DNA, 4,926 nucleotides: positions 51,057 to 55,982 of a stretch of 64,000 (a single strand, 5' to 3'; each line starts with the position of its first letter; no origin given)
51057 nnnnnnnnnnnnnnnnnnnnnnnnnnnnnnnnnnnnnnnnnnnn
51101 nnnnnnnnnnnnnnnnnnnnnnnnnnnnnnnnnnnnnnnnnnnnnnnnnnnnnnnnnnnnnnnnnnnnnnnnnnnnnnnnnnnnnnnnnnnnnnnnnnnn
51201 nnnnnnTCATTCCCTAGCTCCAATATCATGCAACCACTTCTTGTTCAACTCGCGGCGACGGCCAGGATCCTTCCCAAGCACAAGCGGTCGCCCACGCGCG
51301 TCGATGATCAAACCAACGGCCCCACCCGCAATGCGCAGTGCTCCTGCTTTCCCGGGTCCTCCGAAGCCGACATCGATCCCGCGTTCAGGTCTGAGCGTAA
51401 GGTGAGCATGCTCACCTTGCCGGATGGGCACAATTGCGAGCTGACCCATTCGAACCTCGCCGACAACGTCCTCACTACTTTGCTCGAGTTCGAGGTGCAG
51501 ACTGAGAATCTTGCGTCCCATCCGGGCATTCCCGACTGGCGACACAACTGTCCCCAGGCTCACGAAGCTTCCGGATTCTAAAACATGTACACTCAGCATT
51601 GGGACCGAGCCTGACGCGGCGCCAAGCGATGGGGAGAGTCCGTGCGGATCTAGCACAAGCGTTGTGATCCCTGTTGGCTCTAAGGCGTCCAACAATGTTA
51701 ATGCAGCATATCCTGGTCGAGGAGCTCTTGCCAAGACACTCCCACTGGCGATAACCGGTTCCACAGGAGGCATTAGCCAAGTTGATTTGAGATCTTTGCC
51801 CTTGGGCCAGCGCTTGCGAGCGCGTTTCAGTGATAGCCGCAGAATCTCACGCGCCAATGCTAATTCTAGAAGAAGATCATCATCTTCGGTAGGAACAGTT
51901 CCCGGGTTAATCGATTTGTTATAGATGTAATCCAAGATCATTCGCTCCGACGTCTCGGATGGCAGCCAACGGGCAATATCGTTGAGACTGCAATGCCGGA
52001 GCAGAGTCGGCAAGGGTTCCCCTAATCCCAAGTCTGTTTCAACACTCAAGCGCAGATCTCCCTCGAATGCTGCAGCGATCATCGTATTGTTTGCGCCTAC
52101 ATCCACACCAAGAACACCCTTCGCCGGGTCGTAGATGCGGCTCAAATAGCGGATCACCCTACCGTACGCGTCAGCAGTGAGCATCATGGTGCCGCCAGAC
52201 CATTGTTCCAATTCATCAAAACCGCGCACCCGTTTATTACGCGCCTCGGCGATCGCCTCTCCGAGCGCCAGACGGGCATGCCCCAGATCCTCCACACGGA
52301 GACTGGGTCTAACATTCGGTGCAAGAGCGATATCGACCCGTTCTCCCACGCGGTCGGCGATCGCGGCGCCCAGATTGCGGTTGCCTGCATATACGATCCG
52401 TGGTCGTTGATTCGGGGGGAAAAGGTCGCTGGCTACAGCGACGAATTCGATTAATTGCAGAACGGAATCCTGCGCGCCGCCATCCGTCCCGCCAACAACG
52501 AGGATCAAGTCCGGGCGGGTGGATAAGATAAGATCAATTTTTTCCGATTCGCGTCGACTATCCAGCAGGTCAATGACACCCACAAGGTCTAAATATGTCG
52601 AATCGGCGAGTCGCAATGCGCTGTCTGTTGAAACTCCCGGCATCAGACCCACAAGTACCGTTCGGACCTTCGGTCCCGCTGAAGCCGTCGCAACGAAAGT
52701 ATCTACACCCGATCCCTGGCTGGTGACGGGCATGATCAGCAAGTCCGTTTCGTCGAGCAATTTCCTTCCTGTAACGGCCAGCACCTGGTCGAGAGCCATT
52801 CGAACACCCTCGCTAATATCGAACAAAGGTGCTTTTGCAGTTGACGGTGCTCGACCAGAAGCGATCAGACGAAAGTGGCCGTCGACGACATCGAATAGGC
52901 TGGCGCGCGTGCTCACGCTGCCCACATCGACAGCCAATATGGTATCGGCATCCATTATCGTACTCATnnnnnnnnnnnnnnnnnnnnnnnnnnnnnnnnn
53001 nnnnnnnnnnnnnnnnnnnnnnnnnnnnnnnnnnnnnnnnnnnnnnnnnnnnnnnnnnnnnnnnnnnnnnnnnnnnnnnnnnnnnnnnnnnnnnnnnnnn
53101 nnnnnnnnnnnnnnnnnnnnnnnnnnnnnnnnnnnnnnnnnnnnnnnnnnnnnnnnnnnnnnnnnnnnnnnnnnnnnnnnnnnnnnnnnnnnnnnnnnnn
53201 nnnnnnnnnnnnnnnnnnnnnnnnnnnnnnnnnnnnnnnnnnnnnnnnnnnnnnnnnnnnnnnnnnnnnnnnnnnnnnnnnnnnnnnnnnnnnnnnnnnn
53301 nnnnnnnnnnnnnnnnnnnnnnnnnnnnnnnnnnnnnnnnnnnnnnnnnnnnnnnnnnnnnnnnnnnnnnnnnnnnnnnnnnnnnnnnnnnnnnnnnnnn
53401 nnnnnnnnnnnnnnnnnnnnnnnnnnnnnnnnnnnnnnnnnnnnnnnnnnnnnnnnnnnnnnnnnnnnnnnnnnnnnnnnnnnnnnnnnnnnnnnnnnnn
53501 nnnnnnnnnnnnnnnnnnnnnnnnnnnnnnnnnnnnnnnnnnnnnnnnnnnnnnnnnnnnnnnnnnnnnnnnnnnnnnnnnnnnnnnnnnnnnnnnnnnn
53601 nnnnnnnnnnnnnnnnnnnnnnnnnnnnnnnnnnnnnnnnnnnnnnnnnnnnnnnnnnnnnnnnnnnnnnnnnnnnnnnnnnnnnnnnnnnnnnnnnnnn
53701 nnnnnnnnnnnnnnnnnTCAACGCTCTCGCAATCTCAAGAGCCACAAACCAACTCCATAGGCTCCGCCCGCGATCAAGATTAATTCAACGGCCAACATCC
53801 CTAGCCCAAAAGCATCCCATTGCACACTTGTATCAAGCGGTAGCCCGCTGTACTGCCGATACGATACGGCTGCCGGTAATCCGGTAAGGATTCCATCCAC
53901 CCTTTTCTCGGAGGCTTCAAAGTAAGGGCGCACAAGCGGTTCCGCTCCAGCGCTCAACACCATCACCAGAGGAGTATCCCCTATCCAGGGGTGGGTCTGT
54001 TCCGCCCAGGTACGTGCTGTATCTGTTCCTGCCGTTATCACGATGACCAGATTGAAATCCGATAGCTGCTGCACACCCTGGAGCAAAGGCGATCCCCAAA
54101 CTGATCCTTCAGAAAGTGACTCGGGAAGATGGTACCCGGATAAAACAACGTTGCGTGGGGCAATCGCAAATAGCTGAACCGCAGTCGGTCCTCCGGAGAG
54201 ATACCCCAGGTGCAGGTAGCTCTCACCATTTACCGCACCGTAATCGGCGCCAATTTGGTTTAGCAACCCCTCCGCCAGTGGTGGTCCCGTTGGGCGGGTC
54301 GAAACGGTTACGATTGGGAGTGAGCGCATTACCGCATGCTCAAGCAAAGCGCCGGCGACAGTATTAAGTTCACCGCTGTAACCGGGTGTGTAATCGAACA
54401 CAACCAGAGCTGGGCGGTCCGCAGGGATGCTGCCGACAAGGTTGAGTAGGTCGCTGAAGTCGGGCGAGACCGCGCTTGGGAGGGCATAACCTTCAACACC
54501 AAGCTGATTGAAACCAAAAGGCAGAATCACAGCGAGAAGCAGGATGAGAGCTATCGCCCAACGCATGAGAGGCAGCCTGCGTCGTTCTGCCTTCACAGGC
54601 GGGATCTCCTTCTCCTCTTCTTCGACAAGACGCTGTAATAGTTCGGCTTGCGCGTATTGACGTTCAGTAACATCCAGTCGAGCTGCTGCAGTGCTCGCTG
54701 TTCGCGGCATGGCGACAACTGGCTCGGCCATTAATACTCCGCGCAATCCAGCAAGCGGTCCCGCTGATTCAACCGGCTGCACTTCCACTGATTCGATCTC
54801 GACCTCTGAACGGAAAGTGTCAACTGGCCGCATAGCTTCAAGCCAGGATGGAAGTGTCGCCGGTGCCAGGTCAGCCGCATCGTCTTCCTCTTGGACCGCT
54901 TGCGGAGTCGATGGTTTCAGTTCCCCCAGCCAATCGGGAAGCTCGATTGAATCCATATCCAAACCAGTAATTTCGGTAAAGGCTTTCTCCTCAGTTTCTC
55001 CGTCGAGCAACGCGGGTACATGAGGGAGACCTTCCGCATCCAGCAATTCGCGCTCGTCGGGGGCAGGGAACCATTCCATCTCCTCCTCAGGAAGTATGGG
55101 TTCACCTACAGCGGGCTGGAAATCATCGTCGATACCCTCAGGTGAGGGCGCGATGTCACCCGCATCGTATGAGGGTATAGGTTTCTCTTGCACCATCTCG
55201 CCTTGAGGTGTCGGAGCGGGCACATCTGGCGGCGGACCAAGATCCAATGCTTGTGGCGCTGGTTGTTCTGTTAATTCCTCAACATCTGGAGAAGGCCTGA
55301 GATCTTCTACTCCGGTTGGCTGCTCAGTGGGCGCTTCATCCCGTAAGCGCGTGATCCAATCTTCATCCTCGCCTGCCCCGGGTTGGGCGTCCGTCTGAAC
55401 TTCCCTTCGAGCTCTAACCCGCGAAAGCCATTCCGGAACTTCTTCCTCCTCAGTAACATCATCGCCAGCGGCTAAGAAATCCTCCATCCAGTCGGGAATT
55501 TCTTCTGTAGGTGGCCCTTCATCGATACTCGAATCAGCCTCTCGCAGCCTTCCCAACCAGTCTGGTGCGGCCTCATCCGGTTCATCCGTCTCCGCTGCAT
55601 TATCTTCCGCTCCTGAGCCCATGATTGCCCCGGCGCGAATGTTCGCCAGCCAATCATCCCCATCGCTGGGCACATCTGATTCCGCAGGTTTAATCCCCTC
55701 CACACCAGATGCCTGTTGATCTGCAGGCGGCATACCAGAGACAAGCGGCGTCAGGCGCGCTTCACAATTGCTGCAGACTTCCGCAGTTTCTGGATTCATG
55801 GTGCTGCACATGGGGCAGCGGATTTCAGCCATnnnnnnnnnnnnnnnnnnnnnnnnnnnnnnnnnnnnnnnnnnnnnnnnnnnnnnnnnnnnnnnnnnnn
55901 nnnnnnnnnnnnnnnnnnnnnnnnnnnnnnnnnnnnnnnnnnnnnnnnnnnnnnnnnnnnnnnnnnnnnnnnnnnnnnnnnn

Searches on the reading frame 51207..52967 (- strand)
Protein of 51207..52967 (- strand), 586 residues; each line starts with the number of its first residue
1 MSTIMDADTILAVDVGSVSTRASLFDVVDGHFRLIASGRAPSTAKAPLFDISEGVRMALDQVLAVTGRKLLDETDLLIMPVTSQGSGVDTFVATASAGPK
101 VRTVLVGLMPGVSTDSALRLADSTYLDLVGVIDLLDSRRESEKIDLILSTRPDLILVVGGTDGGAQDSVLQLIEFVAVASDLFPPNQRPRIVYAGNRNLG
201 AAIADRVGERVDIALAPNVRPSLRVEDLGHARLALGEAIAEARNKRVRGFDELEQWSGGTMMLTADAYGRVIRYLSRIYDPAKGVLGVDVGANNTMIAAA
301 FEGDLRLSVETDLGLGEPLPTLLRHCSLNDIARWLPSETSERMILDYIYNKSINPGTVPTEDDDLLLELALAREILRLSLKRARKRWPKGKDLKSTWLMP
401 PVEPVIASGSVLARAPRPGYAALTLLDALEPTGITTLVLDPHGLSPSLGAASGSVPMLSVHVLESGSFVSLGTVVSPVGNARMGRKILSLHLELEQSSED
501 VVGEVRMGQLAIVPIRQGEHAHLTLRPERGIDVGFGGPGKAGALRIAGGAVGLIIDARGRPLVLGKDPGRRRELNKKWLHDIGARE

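Call 25: search_protein_families(library=ncbifam, proteins=[window:51207-52967:-], max_evalue=0.001)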
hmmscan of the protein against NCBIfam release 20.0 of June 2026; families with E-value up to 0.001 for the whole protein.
window:51207-52967:- (586 aa): 3 families
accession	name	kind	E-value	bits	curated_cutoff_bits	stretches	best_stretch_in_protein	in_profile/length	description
NF040745.1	accessory_GlmL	equivalog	1.5e-21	76.7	475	1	11-382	2-361/459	methylaspartate mutase accessory protein GlmL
TIGR01319.1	glmL_fam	subfamily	5.3e-15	55.2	204.05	1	87-318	59-278/456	GlmL family protein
NF040744.1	ornith_Or-4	equivalog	9.8e-11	40.9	600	1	10-304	3-269/448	GlmL-related ornithine degradation protein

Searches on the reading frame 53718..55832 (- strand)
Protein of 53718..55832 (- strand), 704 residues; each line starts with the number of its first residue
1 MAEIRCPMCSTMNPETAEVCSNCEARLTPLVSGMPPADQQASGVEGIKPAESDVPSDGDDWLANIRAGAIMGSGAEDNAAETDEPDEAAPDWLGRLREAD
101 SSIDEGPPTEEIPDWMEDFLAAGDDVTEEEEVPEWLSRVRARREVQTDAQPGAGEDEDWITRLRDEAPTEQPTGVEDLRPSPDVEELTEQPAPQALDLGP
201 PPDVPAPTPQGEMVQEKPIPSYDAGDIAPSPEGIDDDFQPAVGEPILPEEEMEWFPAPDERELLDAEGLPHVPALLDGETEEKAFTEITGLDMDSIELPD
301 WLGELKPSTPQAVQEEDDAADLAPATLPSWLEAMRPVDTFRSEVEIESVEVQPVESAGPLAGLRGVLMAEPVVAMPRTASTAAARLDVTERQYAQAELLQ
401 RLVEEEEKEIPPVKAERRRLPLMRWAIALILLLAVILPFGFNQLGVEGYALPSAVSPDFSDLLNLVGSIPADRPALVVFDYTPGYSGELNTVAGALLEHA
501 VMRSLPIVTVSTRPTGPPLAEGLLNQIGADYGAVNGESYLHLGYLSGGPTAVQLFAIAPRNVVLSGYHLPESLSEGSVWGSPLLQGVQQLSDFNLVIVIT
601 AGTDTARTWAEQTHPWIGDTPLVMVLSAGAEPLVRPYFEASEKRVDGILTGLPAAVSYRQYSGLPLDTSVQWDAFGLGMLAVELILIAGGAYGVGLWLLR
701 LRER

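Call 8: search_protein_families(library=pfam, proteins=[window:53718-55832:-], max_evalue=0.01)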
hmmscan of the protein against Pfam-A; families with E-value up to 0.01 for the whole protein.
window:53718-55832:- (704 aa): 1 family
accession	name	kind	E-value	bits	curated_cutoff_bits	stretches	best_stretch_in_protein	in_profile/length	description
PF18912.6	DZR_2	-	0.0031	17.7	27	1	5-30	9-34/56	Double zinc ribbon domain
